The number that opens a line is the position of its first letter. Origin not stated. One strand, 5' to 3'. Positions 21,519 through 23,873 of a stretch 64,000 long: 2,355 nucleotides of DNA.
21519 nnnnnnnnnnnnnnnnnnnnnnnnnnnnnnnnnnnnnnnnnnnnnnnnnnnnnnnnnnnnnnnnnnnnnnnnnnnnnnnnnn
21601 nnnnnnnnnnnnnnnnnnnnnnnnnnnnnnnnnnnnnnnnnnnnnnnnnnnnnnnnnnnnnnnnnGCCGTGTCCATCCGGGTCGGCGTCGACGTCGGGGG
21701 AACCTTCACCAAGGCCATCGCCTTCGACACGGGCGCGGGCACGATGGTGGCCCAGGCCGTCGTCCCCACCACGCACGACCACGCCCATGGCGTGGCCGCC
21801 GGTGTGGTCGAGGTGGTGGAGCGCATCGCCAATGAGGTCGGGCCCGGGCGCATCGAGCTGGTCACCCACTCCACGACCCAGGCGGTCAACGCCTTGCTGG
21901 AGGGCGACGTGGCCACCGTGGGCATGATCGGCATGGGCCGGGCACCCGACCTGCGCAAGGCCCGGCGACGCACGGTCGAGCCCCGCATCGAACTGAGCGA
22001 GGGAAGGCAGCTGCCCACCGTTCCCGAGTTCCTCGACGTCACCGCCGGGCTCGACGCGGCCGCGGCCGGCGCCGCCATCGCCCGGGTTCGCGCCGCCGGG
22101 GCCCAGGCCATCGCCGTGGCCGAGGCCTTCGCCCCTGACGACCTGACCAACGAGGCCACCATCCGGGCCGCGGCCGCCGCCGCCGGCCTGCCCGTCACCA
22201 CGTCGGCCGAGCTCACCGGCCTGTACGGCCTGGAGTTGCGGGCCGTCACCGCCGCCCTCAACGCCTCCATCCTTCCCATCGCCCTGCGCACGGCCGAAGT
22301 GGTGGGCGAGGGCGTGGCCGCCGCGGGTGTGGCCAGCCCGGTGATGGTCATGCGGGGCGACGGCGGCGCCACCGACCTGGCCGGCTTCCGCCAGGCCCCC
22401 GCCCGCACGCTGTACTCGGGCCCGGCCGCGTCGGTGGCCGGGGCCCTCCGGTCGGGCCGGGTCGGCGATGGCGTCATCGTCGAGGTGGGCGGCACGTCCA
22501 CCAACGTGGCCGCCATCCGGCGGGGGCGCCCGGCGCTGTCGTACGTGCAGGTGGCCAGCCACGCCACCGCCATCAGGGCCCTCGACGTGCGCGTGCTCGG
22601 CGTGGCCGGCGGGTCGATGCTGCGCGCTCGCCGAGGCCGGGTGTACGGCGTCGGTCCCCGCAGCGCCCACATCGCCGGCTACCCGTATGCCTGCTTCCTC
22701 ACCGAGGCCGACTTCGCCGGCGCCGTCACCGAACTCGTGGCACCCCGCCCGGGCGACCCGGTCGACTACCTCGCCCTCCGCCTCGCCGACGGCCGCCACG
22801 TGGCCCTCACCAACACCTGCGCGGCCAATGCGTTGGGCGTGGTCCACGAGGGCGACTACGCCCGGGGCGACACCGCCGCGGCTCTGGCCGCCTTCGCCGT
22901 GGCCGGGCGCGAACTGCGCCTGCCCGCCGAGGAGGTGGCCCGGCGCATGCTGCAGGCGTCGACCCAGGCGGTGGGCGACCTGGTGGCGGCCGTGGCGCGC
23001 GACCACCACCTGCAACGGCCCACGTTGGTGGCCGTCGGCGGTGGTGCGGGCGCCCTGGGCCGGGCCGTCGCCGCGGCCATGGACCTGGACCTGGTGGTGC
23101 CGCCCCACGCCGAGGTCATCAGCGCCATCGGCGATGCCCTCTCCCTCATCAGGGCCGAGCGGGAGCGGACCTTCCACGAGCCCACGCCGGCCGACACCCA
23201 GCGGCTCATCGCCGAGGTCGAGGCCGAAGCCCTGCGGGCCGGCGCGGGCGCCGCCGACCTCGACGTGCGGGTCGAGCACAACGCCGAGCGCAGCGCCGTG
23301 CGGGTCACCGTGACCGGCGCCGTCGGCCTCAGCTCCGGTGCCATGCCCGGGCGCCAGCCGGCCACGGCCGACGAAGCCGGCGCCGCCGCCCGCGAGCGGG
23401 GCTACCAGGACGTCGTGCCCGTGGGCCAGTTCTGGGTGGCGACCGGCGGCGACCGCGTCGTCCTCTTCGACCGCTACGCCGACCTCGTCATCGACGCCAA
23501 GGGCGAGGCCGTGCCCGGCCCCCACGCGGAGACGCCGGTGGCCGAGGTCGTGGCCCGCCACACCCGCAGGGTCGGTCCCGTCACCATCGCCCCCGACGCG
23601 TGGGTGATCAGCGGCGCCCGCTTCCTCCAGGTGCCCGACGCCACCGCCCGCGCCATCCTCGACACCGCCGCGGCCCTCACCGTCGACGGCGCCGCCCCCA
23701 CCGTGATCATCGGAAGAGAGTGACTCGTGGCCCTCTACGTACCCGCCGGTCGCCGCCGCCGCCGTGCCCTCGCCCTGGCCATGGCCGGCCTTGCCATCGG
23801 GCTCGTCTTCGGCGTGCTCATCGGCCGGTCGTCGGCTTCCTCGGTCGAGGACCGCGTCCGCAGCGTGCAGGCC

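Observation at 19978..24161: FTR1 iron-permease operon with a lone hydantoinase-A-like protein and three helical extracytoplasmic modules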

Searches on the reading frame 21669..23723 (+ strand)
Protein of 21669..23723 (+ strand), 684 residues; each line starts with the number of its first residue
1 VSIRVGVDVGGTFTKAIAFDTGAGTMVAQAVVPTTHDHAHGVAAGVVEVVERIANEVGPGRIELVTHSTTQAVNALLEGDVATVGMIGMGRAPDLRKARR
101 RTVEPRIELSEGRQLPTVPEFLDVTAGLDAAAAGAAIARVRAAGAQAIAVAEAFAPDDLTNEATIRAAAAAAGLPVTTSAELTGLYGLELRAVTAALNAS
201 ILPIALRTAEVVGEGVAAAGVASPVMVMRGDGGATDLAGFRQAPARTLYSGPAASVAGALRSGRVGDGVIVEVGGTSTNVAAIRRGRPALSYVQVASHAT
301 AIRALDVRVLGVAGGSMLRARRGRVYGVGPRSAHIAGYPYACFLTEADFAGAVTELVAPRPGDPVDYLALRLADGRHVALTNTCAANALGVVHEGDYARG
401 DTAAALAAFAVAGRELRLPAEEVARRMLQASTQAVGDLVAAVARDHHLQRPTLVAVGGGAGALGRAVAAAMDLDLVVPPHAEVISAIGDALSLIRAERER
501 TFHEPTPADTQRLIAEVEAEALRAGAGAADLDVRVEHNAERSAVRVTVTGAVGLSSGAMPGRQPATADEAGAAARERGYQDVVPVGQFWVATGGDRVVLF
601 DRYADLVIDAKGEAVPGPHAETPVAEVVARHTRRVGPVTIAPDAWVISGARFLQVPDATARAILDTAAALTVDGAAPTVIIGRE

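Call 3: search_protein_families(library=pfam, proteins=[window:21669-23723:+], max_evalue=1)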
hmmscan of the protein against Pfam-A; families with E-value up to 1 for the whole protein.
window:21669-23723:+ (684 aa): 6 families
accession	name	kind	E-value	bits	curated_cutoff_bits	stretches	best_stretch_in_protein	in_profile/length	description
PF01968.24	Hydantoinase_A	-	1.5e-45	156.1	22.9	1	191-497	1-290/291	Hydantoinase/oxoprolinase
PF05378.19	Hydant_A_N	-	6.7e-22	78.5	25.2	1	4-169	1-172/176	Hydantoinase/oxoprolinase N-terminal region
PF01869.26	BcrAD_BadFG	-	5.1e-10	39.8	31.5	2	5-288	1-128/271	BadF/BadG/BcrA/BcrD ATPase family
PF13941.12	MutL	-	2.7e-06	26.9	27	2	7-60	4-55/450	MutL protein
PF02775.26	TPP_enzyme_C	-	0.087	13.1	21.9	1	435-490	2-56/151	Thiamine pyrophosphate enzyme, C-terminal TPP binding domain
PF00370.27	FGGY_N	-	0.15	12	28.8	1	5-38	3-35/245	FGGY family of carbohydrate kinases, N-terminal domain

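Call 4: search_protein_families(library=ncbifam, proteins=[window:21669-23723:+], max_evalue=1)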
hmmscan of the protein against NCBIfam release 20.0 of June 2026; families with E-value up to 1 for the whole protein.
window:21669-23723:+ (684 aa): 4 families
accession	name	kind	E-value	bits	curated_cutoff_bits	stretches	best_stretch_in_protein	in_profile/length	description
NF050156.1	CapLactmsAlpCapA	equivalog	1.8e-14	53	1000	2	128-339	141-358/689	caprolactamase subunit alpha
NF042975.2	AcphenoCarb_ApcC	equivalog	1.3e-07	30.2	1500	2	5-89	11-95/733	acetophenone carboxylase subunit gamma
NF040745.1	accessory_GlmL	equivalog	3.8e-05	22.7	475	1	6-58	3-53/459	methylaspartate mutase accessory protein GlmL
TIGR00241.1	CoA_E_activ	domain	0.046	13.2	125.4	1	423-491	178-247/248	acyl-CoA dehydratase activase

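Call 5: find_homologous_proteins(query=window:21669-23723:+, max_evalue=0.00001)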
Query window:21669-23723:+ (684 aa): 5464 proteins with E <= 0.00001 among 8000 candidates; the best 120 are listed.
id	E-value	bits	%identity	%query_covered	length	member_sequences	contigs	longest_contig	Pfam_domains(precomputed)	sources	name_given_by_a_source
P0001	0.0e+0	1409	100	100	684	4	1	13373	PF01869.27,PF01968.25,PF13941.13,PF05378.20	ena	-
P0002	0.0e+0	1259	89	100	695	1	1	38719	PF01869.27,PF01968.25,PF13941.13,PF05378.20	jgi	jgi:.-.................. A/oxoprolinase/acetone carboxylase beta subunit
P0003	0.0e+0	1118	81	100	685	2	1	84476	PF01869.27,PF01968.25,PF05378.20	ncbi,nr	ncbi:MAG: hydantoinase [Acidimicrobiales bacterium]|nr:hydantoinase [Acidimicrobiales bacterium]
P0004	0.0e+0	1107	80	100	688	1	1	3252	PF01968.25,PF13941.13,PF05378.20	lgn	-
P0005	0.0e+0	1101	80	100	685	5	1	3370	PF01869.27,PF01968.25,PF13941.13,PF05378.20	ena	-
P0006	0.0e+0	1095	79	100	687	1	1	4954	PF01869.27,PF01968.25,PF13941.13,PF05378.20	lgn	-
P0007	0.0e+0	1093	79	100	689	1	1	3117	PF01869.27,PF01968.25,PF05378.20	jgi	jgi:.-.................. A/oxoprolinase/acetone carboxylase beta subunit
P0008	0.0e+0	1077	78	100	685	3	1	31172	PF01869.27,PF01968.25,PF05378.20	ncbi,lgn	ncbi:MAG: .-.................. [Acidimicrobiaceae bacterium]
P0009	0.0e+0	1073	78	100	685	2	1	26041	PF01869.27,PF01968.25,PF13941.13,PF05378.20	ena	-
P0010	0.0e+0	1072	77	100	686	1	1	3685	PF01869.27,PF01968.25,PF13941.13,PF05378.20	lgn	-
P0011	0.0e+0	1066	77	100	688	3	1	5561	PF01869.27,PF01968.25,PF05378.20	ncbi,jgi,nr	ncbi:MAG: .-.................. [Acidimicrobiia bacterium]|jgi:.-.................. A/oxoprolinase/ac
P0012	0.0e+0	1053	77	100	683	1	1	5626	PF01869.27,PF01968.25,PF05378.20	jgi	jgi:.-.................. A/oxoprolinase/acetone carboxylase beta subunit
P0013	0.0e+0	1047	76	100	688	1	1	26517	PF01968.25,PF13941.13,PF05378.20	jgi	jgi:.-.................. A/oxoprolinase/acetone carboxylase beta subunit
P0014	0.0e+0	1042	75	100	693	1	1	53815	PF01869.27,PF01968.25,PF13941.13,PF05378.20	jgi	jgi:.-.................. A/oxoprolinase/acetone carboxylase beta subunit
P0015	0.0e+0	1039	76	99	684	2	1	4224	PF01869.27,PF01968.25,PF13941.13,PF05378.20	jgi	-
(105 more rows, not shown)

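Call 10: find_related_loci(query=A1, collection=genome_contigs, flank=7000)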
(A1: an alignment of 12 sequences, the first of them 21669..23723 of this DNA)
Query A1 (684 aa) in genome_contigs; peptide patterns used: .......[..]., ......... (x = any residue, [..] = any of these).
579 stretches matched a pattern; 556 encode a relative of the query (tblastn E <= 1e-3); the best 80 are kept; 80 distinct loci.
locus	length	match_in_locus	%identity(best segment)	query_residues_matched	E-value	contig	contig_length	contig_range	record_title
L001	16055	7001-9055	81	1-684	0e+0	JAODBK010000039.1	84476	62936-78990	MAG: Acidimicrobiales bacterium isolate RYN_50 scaffold_1406577, whole genome shotgun sequence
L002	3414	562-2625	77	1-684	0e+0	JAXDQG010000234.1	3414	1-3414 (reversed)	MAG: Acidimicrobiia bacterium isolate BP_73 scaffold_5018655, whole genome shotgun sequence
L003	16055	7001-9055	78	1-684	0e+0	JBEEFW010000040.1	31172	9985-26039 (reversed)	MAG: Acidimicrobiaceae bacterium isolate BP_92 scaffold_5127465, whole genome shotgun sequence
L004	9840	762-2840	72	1-684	0e+0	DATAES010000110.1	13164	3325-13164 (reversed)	MAG TPA_asm: Acidimicrobiales bacterium isolate SMAG_U6783 k141_2330949, whole genome shotgun sequence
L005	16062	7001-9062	76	1-683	0e+0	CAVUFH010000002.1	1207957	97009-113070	MAG: uncultured Actinomycetes bacterium isolate MFD04944.bin.1.41 genome assembly, contig: contig_20636, whole genome sh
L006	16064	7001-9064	74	1-684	0e+0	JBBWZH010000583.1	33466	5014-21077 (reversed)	MAG: Mycobacteriales bacterium isolate Holy_96 scaffold_251509, whole genome shotgun sequence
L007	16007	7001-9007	66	1-684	0e+0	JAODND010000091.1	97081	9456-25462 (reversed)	MAG: Frankiales bacterium isolate RYN_109 scaffold_1650822, whole genome shotgun sequence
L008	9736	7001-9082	70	1-684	0e+0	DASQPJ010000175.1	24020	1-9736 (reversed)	MAG TPA_asm: Sporichthyaceae bacterium isolate SMAG_U10827 k141_2401380, whole genome shotgun sequence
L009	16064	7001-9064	75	1-684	0e+0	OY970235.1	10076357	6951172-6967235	MAG: uncultured Actinomycetota bacterium isolate MFD03066.bin.c.1 genome assembly, chromosome: 1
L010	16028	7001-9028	62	1-684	0e+0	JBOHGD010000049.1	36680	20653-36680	MAG: Pseudonocardiaceae bacterium isolate SE1538_metabat2.bin.7 NODE_53_length_36680_cov_6.982519, whole genome shotgun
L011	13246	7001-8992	65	1-684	0e+0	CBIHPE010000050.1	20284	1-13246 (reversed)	MAG TPA_asm: uncultured Frankiales bacterium isolate SRR18156180_metabat2_57 genome assembly, contig: ERZ27336830.1378,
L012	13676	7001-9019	62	1-683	0e+0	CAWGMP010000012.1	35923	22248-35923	MAG: uncultured Actinomycetota bacterium isolate MFD01213.bin.1.138 genome assembly, contig: contig_26347, whole genome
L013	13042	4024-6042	61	1-683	0e+0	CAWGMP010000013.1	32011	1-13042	MAG: uncultured Actinomycetota bacterium isolate MFD01213.bin.1.138 genome assembly, contig: contig_26349, whole genome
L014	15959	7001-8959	65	1-659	0e+0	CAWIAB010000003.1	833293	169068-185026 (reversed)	MAG: uncultured Actinomycetota bacterium isolate MFD09368.bin.2.45 genome assembly, contig: contig_29057, whole genome s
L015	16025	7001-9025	61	1-676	0e+0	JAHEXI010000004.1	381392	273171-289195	MAG: Pseudonocardiales bacterium isolate nzgw100 NODE_11_length_381393_cov_22.875789, whole genome shotgun sequence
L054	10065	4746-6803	58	2-682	0e+0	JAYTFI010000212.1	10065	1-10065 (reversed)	MAG: Acidimicrobiales bacterium isolate GFS_2147 GFS_2147_211, whole genome shotgun sequence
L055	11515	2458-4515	58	2-682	0e+0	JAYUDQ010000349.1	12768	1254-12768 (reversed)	MAG: Acidimicrobiia bacterium isolate GFS_7213 GFS_7213_348, whole genome shotgun sequence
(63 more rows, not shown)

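Call 14: search_solved_structures(query=window:21669-23723:+, max_evalue=0.01, show_alignments=1)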
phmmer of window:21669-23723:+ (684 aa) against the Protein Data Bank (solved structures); distinct sequences matched with E-value up to 0.01: 3.
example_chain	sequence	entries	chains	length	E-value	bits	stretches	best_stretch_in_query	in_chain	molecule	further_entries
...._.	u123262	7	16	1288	4e-20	75.3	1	4-339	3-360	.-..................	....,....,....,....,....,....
6yra_A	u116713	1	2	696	5.7e-13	51.7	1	3-337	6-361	5-oxoprolinase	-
5l9w_B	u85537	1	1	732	1.6e-07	33.7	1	5-339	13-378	Acetophenone carboxylase gamma subunit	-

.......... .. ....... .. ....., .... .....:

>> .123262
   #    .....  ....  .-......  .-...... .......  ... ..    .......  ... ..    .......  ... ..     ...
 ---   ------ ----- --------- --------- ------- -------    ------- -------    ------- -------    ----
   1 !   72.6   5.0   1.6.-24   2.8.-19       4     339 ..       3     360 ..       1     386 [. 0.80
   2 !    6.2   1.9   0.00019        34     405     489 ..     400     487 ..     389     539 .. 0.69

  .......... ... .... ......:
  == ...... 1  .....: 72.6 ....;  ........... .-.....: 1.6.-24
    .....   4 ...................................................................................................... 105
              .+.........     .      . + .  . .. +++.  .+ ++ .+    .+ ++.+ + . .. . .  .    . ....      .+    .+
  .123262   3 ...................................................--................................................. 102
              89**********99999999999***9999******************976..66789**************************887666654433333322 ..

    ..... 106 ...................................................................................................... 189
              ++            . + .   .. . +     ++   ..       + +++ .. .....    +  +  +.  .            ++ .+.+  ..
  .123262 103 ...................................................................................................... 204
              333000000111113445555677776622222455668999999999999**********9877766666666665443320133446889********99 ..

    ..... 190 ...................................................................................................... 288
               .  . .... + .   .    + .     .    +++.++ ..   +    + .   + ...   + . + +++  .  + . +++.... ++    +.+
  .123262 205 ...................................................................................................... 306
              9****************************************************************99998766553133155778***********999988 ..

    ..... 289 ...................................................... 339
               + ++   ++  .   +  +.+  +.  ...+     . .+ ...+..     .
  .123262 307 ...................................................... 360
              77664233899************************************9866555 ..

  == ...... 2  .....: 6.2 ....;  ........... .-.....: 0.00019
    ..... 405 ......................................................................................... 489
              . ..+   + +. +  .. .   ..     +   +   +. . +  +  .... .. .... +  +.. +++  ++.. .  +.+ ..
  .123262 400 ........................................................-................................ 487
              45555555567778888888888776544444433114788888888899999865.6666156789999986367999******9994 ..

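Call 45: search_solved_structures(query=A1, max_evalue=1, show_alignments=2)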
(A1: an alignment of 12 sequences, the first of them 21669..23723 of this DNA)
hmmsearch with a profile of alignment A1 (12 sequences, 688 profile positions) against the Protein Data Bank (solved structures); distinct sequences matched with E-value up to 1: 13.
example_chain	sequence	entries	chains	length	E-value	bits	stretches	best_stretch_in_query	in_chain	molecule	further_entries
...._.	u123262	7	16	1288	2.4e-26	95.5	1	4-334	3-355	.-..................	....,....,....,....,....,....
6yra_A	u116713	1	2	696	1.8e-17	66.1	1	3-334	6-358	5-oxoprolinase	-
5l9w_B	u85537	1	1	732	4.1e-13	51.8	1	5-333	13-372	Acetophenone carboxylase gamma subunit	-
1vpd_A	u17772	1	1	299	0.0013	20.4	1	499-633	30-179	TARTRONATE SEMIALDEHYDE REDUCTASE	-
5m45_B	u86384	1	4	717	0.0013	20.3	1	5-333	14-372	Acetone carboxylase beta subunit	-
5svb_B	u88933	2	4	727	0.0017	20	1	5-333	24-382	Acetone carboxylase beta subunit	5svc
3kra_A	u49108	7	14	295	0.002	19.8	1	39-128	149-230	Geranyl diphosphate synthase large subunit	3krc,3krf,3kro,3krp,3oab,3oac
3h1q_A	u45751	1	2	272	0.01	17.4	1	259-288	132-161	Ethanolamine utilization protein EutJ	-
8pa1_A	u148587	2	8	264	0.035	15.6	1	454-534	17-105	Oxidoreductase, short-chain dehydrogenase/reductase family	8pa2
2e2n_A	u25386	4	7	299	0.082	14.4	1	2-41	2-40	HEXOKINASE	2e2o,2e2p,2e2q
5gn5_A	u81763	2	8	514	0.22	13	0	410-491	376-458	Glycerol kinase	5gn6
3wxi_A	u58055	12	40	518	0.23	12.9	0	410-491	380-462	Glycerol kinase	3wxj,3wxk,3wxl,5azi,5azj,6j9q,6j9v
7yyl_E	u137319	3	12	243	0.38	12.2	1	446-491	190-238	Putative CoA-substrate-specific enzyme activase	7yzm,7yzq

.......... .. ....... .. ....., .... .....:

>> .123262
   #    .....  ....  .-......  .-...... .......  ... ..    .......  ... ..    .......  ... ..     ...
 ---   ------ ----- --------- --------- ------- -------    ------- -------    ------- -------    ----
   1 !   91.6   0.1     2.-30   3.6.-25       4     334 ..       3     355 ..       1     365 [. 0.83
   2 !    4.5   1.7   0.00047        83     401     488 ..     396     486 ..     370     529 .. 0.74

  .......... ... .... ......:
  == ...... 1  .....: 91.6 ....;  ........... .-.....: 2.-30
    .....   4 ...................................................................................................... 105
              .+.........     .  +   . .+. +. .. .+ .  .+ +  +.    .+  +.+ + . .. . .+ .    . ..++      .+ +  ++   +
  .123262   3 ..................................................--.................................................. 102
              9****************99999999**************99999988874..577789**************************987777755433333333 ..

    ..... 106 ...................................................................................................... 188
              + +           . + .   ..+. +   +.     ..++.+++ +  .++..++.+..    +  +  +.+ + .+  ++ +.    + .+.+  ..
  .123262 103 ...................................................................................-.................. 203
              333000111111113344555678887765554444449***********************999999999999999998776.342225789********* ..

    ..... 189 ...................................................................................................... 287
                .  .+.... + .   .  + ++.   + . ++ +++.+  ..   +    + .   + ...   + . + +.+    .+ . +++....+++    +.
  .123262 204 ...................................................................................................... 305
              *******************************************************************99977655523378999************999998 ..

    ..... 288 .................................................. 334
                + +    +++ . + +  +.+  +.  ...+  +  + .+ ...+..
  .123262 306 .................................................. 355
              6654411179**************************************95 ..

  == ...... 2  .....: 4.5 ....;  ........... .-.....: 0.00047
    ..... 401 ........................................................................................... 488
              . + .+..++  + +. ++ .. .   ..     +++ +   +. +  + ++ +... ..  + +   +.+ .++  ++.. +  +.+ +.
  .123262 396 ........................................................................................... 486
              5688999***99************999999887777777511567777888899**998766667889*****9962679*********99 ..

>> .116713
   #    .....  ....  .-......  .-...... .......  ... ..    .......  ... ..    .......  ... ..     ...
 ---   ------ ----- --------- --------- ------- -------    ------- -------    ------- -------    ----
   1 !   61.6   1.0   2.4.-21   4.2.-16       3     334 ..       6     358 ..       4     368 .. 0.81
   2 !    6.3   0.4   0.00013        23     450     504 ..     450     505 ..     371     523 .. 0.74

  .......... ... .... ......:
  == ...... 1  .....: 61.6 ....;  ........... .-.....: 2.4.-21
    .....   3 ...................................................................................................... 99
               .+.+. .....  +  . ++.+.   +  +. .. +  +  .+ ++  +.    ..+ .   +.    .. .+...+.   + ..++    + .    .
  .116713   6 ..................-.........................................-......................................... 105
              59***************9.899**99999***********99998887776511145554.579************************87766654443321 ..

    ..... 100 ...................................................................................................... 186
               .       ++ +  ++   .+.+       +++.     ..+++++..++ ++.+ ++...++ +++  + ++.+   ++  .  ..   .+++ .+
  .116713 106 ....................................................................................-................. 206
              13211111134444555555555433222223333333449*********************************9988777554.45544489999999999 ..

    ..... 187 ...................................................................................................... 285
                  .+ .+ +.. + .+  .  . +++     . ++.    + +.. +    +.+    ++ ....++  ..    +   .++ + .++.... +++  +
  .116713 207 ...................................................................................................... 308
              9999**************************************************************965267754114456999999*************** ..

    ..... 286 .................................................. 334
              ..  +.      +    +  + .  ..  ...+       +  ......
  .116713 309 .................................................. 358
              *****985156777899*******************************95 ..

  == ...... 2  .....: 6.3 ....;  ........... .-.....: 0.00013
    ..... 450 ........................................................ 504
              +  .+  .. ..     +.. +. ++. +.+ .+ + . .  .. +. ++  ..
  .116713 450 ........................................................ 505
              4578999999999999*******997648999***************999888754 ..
